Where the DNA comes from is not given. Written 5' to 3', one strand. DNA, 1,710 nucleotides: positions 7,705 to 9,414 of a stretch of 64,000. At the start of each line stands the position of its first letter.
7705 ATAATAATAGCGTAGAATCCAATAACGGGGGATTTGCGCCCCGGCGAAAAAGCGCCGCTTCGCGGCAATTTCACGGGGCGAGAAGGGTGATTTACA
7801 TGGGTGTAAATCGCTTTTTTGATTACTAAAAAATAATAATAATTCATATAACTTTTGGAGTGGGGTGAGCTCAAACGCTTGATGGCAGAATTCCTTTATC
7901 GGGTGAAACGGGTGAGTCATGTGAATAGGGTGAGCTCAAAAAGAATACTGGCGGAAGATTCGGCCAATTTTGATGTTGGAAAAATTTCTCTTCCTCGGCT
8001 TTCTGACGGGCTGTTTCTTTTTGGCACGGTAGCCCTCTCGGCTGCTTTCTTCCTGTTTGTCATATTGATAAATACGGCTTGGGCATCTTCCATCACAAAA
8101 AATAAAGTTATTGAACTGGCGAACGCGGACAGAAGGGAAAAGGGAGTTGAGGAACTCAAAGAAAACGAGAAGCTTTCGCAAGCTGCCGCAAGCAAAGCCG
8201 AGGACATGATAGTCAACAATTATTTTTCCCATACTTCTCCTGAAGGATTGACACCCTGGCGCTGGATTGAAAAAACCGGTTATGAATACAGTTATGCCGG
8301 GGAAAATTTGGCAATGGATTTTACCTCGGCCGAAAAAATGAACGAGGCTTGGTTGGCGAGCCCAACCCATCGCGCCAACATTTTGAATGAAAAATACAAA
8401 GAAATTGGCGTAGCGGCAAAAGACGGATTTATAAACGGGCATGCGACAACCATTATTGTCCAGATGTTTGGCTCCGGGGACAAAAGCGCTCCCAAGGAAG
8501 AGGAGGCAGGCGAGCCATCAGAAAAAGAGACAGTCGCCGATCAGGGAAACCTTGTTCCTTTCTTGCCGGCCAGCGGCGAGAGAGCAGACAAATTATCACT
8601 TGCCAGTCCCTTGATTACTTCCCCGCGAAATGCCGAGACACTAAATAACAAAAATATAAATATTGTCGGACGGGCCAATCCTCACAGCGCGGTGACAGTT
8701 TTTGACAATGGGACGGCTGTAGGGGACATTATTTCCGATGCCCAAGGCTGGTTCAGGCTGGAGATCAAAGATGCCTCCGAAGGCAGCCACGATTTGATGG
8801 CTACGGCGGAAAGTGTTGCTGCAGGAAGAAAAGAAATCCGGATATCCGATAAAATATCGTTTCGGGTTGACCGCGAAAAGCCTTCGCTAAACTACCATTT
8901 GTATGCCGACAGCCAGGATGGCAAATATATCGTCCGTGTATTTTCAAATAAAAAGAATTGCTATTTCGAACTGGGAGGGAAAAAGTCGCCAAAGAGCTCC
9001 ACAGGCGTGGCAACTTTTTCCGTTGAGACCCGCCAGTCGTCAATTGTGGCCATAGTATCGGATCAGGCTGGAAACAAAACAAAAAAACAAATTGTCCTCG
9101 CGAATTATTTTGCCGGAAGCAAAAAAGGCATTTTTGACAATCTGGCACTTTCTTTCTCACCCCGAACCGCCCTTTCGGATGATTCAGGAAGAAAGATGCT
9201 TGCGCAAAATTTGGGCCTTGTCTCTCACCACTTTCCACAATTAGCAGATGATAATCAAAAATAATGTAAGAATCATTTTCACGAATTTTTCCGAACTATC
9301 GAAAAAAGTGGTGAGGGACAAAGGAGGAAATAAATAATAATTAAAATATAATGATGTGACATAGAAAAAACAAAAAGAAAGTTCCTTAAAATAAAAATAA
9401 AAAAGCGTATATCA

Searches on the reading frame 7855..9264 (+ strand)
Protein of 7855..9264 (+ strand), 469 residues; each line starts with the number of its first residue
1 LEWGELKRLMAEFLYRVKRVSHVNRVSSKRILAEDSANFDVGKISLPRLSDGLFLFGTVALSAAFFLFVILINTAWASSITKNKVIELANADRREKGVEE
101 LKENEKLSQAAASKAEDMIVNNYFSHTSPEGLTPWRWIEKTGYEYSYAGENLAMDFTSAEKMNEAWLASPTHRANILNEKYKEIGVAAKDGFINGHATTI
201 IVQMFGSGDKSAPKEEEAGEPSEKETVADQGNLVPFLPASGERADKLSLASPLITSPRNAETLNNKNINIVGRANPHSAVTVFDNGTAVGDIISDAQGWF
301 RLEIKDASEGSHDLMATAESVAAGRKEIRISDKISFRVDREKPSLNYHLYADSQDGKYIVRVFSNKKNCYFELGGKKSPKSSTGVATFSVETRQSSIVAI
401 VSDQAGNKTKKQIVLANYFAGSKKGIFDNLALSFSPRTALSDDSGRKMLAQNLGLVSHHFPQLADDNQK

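Call 66: search_protein_families(library=pfam, proteins=[window:7855-9264:+], max_evalue=0.01)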
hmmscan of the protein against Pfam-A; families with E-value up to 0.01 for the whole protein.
window:7855-9264:+ (469 aa): 3 families
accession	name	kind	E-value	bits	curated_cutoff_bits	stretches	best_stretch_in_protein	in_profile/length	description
PF00188.32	CAP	-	3.2e-16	60.7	21.1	1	87-191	2-105/117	Cysteine-rich secretory protein family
PF17936.7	Big_6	-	6.4e-06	26.8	27.6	1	261-320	8-68/83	Bacterial Ig domain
PF19077.6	Big_13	-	5.7e-05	24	27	1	263-339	24-101/102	Bacterial Ig-like domain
